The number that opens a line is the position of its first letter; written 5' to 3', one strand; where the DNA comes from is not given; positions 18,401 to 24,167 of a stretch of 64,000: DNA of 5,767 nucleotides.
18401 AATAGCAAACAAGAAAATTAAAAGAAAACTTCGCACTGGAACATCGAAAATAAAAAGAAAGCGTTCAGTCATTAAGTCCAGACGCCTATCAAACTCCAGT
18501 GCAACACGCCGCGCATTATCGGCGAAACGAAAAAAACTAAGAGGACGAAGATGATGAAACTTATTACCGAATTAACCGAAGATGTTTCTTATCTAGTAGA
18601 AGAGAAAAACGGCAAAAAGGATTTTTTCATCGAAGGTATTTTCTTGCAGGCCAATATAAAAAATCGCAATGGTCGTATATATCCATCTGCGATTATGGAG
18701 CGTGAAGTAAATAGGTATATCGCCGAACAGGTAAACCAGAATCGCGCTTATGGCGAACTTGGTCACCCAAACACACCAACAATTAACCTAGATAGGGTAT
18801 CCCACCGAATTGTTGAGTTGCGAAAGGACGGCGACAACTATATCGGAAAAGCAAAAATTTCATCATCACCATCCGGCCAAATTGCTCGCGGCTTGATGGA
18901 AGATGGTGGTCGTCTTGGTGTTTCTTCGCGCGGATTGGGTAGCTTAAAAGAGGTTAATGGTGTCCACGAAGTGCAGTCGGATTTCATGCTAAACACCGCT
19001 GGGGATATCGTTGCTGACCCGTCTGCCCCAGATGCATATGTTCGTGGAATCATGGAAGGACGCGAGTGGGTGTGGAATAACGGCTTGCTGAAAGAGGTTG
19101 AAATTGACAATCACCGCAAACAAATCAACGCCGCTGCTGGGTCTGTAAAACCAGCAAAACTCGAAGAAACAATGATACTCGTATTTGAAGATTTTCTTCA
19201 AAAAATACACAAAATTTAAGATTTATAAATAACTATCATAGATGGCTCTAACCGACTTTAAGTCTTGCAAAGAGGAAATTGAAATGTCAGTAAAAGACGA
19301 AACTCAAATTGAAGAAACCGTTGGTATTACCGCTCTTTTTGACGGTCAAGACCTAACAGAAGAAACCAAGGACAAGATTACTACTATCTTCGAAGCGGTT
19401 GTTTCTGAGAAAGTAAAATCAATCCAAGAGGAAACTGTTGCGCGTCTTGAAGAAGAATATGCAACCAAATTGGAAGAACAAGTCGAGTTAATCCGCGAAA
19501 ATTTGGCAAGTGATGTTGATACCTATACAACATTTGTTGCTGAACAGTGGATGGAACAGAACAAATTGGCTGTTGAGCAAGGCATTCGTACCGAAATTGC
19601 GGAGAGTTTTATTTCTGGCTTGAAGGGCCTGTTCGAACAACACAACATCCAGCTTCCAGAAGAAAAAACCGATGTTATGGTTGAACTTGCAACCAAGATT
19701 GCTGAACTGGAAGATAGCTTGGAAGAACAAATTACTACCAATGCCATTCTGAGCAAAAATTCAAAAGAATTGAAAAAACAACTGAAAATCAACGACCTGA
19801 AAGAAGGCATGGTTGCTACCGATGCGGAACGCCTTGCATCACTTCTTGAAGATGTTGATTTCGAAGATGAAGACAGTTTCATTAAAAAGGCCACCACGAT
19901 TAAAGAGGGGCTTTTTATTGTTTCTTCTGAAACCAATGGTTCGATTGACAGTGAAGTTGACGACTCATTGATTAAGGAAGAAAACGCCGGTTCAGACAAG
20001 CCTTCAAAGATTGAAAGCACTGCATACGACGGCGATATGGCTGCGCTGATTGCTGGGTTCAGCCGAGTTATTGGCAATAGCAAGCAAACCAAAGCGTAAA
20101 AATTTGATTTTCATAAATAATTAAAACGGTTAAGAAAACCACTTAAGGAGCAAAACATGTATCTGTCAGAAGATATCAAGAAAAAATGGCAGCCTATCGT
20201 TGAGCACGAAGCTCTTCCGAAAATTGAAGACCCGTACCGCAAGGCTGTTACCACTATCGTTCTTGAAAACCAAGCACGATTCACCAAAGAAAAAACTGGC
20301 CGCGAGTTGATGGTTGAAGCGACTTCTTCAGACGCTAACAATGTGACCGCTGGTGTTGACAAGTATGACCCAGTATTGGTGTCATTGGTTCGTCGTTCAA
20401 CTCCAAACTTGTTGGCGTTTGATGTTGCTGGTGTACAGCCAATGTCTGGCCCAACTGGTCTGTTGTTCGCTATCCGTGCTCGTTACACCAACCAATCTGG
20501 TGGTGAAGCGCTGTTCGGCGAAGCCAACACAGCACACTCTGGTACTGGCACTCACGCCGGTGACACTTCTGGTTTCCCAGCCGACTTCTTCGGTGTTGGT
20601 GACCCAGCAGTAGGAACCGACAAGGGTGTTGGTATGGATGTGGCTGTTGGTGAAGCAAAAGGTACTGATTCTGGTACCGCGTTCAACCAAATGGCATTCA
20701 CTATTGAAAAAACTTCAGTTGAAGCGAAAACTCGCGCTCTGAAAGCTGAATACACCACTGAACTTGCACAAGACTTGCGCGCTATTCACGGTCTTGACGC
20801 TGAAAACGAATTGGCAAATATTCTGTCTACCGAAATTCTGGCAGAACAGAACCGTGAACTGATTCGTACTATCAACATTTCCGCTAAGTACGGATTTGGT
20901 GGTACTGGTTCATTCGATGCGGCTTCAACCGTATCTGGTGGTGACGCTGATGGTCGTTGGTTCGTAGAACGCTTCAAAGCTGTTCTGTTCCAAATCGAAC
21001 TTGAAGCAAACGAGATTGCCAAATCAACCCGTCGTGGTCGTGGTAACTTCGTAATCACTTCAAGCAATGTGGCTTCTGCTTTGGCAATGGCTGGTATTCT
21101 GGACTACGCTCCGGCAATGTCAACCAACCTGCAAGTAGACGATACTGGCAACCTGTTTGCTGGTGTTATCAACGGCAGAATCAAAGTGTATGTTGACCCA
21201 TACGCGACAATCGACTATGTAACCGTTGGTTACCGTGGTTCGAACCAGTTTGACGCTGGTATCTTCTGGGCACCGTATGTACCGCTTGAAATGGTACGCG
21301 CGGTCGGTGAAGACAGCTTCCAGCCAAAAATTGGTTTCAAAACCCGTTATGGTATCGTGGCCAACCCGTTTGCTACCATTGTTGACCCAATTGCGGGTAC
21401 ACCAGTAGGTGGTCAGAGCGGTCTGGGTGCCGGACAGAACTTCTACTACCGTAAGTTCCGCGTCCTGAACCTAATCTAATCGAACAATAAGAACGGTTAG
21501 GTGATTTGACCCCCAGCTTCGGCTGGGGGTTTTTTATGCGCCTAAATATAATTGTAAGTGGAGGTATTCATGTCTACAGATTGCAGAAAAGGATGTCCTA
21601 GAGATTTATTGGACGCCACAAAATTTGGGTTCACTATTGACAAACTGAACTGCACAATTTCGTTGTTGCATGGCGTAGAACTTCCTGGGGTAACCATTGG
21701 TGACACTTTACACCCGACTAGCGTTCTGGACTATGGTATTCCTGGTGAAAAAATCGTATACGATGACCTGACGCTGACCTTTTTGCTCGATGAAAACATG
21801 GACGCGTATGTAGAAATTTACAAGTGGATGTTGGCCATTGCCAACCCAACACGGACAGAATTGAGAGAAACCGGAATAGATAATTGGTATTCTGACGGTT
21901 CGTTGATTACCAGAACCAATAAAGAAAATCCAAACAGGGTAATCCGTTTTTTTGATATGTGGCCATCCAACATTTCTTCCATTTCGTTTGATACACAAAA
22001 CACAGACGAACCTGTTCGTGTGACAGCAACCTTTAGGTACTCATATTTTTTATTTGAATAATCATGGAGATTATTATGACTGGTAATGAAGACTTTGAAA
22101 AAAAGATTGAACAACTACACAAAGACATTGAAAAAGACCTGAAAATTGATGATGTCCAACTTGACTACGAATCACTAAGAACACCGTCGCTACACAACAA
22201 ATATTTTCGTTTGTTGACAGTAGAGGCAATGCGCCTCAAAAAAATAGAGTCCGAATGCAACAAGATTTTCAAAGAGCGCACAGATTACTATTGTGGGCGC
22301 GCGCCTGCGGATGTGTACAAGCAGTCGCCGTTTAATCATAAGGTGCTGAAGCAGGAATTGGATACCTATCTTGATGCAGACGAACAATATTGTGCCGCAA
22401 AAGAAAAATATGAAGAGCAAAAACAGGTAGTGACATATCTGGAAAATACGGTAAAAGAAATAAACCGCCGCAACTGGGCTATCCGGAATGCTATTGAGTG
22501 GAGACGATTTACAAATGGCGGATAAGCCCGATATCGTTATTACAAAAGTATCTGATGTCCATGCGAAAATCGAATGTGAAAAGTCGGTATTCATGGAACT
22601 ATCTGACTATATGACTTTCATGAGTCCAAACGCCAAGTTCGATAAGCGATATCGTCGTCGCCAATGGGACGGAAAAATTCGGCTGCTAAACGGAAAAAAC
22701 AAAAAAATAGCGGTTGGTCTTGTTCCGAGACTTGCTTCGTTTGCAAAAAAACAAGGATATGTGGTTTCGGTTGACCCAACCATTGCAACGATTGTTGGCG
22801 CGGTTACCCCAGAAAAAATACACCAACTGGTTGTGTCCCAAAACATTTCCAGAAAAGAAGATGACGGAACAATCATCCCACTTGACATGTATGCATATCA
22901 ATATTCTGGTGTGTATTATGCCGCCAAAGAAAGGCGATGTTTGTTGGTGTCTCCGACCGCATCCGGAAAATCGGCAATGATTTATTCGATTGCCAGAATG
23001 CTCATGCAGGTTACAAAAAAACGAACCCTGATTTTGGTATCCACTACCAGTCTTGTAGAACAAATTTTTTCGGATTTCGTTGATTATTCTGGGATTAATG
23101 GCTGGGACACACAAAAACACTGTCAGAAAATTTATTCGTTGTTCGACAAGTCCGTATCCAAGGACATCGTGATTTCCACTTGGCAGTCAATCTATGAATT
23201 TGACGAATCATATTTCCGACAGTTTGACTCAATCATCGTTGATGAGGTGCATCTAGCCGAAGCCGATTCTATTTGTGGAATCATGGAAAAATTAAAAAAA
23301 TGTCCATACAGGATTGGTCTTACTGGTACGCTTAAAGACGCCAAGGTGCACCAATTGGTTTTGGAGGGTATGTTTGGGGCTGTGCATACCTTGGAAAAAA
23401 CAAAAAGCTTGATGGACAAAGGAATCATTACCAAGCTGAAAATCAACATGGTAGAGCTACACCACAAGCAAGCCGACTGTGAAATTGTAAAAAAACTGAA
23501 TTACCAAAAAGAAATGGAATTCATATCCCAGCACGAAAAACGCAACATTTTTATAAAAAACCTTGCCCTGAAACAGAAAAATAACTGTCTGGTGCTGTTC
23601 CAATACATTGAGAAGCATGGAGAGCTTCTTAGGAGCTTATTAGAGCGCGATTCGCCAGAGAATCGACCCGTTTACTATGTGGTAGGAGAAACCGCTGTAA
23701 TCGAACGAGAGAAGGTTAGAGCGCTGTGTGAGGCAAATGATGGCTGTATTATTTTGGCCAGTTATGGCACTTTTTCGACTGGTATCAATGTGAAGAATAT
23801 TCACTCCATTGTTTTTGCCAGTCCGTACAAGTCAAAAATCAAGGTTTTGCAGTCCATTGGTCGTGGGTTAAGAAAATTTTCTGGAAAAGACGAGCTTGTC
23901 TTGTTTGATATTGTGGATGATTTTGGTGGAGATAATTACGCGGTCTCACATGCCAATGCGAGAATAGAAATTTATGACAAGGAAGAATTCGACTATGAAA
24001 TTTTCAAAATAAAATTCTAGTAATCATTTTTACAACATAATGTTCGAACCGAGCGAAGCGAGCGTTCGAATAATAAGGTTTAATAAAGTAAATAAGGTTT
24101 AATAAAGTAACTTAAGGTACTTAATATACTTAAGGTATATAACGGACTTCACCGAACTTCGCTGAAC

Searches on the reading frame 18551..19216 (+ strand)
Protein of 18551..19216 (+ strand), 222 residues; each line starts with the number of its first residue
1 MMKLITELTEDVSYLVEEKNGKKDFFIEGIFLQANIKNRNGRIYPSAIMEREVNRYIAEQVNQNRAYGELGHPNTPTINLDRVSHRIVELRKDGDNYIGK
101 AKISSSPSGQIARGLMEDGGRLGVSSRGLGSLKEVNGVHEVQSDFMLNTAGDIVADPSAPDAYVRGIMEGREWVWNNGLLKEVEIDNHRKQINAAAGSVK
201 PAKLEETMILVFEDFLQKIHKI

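Call 96: search_protein_families(library=phrogs, proteins=[window:18551-19216:+], max_evalue=0.001)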
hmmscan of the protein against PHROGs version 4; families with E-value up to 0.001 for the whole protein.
window:18551-19216:+ (222 aa): 2 families
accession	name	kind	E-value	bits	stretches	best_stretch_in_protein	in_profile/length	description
phrog_207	-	head and packaging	3.6e-78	264.8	1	1-220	12-221/519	head maturation protease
phrog_3014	-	head and packaging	7.3e-05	23.1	1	33-79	35-84/266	head maturation protease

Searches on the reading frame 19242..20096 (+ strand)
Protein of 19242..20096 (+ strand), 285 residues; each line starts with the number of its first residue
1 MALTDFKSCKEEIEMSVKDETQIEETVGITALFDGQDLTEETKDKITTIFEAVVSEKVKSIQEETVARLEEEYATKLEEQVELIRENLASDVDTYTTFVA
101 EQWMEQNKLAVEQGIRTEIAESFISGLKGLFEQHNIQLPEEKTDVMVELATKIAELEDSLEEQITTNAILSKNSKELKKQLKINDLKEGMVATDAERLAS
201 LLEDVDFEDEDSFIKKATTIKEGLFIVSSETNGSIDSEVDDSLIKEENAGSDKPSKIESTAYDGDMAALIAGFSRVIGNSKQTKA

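Call 96: search_protein_families(library=phrogs, proteins=[window:19242-20096:+], max_evalue=0.001)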
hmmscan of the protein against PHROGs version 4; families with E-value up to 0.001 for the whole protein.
window:19242-20096:+ (285 aa): 2 families
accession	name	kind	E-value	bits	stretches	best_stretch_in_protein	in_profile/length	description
phrog_237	-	head and packaging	5.7e-69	234.5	1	10-275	105-361/364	head scaffolding protein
phrog_23627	-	head and packaging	3.7e-11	43.8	1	9-242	135-362/397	head scaffolding protein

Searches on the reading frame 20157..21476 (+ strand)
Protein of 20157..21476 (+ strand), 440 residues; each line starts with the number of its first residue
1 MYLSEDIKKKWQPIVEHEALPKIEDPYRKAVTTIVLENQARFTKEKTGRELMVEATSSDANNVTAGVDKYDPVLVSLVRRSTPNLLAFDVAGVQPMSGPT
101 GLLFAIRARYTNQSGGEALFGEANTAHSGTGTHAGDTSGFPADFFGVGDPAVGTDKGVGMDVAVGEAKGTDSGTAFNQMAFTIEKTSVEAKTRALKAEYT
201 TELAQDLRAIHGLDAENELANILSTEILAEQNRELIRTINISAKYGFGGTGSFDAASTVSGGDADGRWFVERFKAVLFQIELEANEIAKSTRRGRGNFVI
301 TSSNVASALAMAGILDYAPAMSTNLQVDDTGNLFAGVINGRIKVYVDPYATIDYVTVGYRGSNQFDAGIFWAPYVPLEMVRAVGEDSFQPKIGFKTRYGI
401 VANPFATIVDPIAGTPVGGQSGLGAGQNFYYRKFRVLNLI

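Call 13: search_protein_families(library=phrogs, proteins=[window:20157-21476:+], max_evalue=0.00001)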
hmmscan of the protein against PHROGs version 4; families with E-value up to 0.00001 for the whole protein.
window:20157-21476:+ (440 aa): 1 family
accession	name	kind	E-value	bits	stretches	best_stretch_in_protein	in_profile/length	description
phrog_138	-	head and packaging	2.4e-142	476.1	1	5-439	4-443/444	major head protein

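Call 14: search_dna_similar(query=window:20157-21476:+, collection=phages, mode=protein, max_rows=25)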
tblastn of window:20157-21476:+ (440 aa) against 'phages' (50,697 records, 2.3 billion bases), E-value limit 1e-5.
Records with a match: 2602; places in all: 4111; records where one place covers at least 80% of the query: 2511.
Best place of each record, by identity: <60% 2602.
By first word of the organism name: Escherichia 671; Synechococcus 389; Klebsiella 333; Salmonella 203; Vibrio 136; Shigella 89; Aeromonas 86; Acinetobacter 71; Cyanophage 61; Enterobacter 58; and 62 more.
By host as written in the record: - 466; Escherichia coli 282; Klebsiella pneumoniae 115; Synechococcus 107; Escherichia coli O157:H7 39; Synechococcus sp. 38; Salmonella enterica 29; Synechococcus sp. WH7803 28; and 577 more.
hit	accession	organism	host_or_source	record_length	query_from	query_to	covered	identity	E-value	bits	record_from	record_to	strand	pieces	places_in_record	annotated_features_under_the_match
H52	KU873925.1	Pseudomonas phage pf16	Pseudomonas putida PpG1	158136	3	439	99%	56.8%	5e-158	499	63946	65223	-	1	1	hypothetical protein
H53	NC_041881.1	Pseudomonas phage pf16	Pseudomonas putida PpG1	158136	3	439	99%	56.8%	5e-158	499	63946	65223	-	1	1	major head protein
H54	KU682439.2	Stenotrophomonas phage vB_SmaS-DLP_6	Stenotrophomonas maltophilia D1571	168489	1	440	100%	55.1%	3e-153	486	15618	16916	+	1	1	precursor of major head subunit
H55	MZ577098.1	Methylophilales phage Melnitz-3 EXVC039M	Methylophilales_sp._H5P1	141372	1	440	100%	54.7%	3e-151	480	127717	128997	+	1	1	major capsid protein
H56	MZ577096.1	Methylophilales phage Melnitz-2 EXVC040M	Methylophilales_sp._H5P1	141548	1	440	100%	54.7%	3e-151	480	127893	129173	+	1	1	major capsid protein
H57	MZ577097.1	Methylophilales phage Melnitz EXVC044M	Methylophilales_sp._H5P1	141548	1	440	100%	54.7%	3e-151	480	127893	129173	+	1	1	major capsid protein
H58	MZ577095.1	Methylophilales phage Melnitz-1 EXVC043M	Methylophilales_sp._H5P1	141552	1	440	100%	54.7%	3e-151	480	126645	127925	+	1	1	hypothetical protein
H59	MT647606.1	Pelagibacter phage Mosig EXVC030M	Candidatus Pelagibacter ubique HTCC1062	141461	1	440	100%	54.2%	4e-149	474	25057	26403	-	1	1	putative major capsid protein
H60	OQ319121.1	Synechococcus phage S-BM3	Synechococcus sp. WH 7803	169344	1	440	100%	54.0%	3e-148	471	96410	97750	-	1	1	precursor of major head subunit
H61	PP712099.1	Pseudoalteromonas phage vB_Psh_XG4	Pseudoalteromonas shioyasakiensis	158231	7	440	99%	54.7%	2e-145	463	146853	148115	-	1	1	record has no annotation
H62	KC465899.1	Pelagibacter phage HTVC008M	Candidatus Pelagibacter ubique HTCC1062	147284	1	440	100%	53.4%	4e-146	465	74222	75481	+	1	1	major capsid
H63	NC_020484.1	Pelagibacter phage HTVC008M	Candidatus Pelagibacter ubique HTCC1062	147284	1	440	100%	53.4%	4e-146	465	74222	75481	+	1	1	major head protein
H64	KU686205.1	Synechococcus phage S-CAM9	Synechococcus sp.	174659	1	440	100%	52.8%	7e-141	451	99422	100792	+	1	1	major capsid protein | hypothetical protein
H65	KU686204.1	Synechococcus phage S-CAM9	Synechococcus sp.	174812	1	440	100%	52.6%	4e-140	448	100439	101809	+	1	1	major capsid protein | hypothetical protein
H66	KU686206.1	Synechococcus phage S-CAM9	Synechococcus sp.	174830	1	440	100%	52.6%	4e-140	448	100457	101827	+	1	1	major capsid protein | hypothetical protein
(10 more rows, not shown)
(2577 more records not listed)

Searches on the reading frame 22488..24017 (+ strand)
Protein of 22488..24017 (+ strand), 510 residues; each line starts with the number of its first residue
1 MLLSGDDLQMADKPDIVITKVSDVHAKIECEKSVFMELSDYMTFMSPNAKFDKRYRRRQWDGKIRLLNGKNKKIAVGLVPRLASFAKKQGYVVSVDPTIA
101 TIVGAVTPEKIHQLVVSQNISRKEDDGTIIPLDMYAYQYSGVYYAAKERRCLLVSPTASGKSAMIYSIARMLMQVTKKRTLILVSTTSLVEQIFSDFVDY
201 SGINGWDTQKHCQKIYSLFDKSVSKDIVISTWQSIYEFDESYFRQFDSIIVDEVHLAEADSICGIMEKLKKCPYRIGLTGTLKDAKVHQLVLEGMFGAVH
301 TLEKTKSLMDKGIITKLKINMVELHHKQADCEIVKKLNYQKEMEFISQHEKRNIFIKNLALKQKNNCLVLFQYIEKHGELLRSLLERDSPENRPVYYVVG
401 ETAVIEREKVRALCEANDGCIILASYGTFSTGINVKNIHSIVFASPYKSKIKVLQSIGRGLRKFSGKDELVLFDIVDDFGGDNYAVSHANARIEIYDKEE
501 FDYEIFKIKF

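Call 13: search_protein_families(library=phrogs, proteins=[window:22488-24017:+], max_evalue=0.00001)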
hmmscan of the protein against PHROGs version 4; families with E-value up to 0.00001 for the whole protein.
window:22488-24017:+ (510 aa): 6 families
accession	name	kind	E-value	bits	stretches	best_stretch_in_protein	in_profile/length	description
phrog_16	-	DNA, RNA and nucleotide metabolism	5.7e-91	307.2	1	128-508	267-624/986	DNA helicase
phrog_9690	-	DNA, RNA and nucleotide metabolism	3.9e-87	293.1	1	210-509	5-305/306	DNA helicase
phrog_16259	-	DNA, RNA and nucleotide metabolism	4.3e-71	240.9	1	15-335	3-316/330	DNA helicase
phrog_17901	-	DNA, RNA and nucleotide metabolism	1.9e-18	67.9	1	419-508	11-103/109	DNA helicase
phrog_62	-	DNA, RNA and nucleotide metabolism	5.3e-12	45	1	72-281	674-848/1881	DNA helicase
phrog_16694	-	unknown function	3.7e-09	36.1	0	147-255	293-410/1010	-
